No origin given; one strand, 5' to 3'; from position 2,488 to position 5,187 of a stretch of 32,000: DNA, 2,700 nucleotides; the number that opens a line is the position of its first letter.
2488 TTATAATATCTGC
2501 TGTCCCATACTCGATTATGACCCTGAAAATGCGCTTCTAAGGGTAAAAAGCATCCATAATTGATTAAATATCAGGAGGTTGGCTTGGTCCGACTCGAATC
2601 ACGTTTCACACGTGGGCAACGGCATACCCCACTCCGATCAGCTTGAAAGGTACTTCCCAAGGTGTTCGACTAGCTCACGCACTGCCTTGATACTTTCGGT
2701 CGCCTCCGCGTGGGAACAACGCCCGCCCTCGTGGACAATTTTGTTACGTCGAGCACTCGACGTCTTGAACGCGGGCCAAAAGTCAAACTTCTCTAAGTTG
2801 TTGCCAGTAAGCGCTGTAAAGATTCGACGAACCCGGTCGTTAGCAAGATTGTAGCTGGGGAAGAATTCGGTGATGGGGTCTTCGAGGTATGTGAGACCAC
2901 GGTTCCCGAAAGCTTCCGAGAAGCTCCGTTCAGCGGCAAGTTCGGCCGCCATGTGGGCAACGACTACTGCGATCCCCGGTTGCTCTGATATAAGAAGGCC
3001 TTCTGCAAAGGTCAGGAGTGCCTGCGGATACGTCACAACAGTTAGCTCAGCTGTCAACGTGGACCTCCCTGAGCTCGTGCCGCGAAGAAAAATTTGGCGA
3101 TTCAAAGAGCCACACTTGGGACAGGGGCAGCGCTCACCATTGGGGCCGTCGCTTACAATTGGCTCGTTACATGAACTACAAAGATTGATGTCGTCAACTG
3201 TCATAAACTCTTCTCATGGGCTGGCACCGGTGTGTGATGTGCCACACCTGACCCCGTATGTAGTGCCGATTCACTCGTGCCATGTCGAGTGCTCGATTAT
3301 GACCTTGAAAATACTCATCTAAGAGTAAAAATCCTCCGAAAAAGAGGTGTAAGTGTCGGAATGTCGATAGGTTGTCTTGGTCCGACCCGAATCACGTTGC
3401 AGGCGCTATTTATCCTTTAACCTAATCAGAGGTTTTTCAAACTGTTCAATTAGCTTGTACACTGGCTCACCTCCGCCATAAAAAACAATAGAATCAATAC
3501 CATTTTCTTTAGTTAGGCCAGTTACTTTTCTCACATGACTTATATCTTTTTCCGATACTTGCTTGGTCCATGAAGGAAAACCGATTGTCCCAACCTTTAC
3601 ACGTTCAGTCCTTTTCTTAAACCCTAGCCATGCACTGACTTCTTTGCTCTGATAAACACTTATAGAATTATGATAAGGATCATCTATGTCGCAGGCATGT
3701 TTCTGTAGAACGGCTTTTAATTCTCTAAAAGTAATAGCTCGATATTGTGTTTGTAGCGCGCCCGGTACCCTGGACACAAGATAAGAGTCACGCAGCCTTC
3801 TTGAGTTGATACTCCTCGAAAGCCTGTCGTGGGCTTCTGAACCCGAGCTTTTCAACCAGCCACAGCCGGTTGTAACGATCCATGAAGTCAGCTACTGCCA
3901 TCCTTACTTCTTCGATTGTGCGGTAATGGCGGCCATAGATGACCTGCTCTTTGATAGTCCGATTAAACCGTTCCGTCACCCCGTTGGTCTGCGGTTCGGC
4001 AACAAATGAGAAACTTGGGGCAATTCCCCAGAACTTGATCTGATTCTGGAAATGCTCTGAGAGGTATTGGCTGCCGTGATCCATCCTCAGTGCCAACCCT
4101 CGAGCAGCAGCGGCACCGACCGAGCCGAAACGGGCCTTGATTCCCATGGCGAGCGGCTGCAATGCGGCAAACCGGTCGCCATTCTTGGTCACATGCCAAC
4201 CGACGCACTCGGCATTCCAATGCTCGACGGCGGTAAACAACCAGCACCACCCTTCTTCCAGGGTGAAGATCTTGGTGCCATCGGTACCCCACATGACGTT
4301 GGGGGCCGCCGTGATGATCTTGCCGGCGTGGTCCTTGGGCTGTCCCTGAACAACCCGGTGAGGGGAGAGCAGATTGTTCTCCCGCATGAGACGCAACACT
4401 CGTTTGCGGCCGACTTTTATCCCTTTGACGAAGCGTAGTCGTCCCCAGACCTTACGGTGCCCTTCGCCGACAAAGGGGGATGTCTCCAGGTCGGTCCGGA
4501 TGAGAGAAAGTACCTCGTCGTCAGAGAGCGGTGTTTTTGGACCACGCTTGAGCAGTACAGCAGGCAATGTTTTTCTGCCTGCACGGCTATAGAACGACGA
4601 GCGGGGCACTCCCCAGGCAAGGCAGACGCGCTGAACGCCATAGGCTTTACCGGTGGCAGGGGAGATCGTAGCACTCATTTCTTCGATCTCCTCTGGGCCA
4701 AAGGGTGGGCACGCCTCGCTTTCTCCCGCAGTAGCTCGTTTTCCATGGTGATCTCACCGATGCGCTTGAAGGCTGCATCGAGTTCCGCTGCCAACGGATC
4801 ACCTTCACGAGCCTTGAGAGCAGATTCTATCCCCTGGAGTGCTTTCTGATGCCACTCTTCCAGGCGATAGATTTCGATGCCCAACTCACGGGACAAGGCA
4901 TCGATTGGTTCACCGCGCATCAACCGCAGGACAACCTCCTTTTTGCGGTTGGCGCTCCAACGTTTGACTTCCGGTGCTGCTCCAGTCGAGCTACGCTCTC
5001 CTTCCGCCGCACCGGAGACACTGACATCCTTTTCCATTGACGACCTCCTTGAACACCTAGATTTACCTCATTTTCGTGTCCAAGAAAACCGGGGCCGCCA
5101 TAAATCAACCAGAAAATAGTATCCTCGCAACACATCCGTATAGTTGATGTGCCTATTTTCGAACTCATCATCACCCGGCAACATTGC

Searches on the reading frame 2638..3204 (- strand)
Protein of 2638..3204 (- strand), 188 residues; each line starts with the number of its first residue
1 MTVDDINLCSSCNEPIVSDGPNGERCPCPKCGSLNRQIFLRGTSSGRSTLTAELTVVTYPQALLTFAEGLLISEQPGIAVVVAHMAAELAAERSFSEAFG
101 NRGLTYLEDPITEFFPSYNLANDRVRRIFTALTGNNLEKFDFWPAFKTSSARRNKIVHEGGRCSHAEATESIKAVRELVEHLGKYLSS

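Call 8: search_protein_families(library=pfam, proteins=[window:2638-3204:-], max_evalue=0.01)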
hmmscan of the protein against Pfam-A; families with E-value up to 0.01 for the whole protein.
window:2638-3204:- (188 aa): 0 families

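Call 10: search_protein_families(library=padloc, proteins=[window:2638-3204:-], max_evalue=0.01)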
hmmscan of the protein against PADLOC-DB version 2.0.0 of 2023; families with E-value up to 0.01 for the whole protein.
window:2638-3204:- (188 aa): 0 families

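Call 74: search_protein_families(library=pfam, proteins=[window:2638-3204:-], max_evalue=0.5)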
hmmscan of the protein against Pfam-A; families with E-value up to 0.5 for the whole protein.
window:2638-3204:- (188 aa): 3 families
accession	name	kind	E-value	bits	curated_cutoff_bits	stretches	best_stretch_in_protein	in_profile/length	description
PF07754.17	HVO_2753_ZBP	-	0.039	14.2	33.2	1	9-33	1-24/46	Small zinc finger protein HVO_2753-like, Zn-binding pocket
PF17121.11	zf-C3HC4_5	-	0.18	12.2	27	1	8-31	29-50/51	Zinc finger, C3HC4 type (RING finger)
PF19134.6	DUF5817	-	0.19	12.2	31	0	9-36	6-32/57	Domain of unknown function (DUF5817)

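Call 79: search_protein_families(library=phrogs, proteins=[window:2638-3204:-], max_evalue=0.01)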
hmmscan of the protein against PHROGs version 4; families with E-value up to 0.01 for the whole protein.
window:2638-3204:- (188 aa): 0 families

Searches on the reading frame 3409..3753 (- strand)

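Call 74: search_protein_families(library=pfam, proteins=[window:3409-3753:-], max_evalue=0.5)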
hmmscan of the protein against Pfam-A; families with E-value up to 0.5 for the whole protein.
seq(115 aa): 2 families
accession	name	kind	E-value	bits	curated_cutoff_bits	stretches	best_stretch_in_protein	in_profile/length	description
PF00465.25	Fe-ADH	-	0.085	12.9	31.3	1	61-97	56-92/168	Iron-containing alcohol dehydrogenase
PF22778.2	VCPO_2nd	-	0.19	12.2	27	1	14-49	17-52/177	VCPO second helical-bundle domain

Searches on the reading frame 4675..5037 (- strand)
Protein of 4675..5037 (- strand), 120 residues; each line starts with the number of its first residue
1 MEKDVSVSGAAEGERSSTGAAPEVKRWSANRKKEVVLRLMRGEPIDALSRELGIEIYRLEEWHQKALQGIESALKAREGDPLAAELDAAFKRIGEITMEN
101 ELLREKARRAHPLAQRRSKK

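Call 8: search_protein_families(library=pfam, proteins=[window:4675-5037:-], max_evalue=0.01)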
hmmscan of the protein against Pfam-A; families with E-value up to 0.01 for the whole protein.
window:4675-5037:- (120 aa): 2 families
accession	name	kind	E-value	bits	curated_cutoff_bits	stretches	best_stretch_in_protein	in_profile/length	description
PF01527.26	HTH_Tnp_1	-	0.0017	19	24.1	1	25-91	5-58/75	Transposase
PF13518.12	HTH_28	-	0.003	18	25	1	31-80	1-50/52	Helix-turn-helix domain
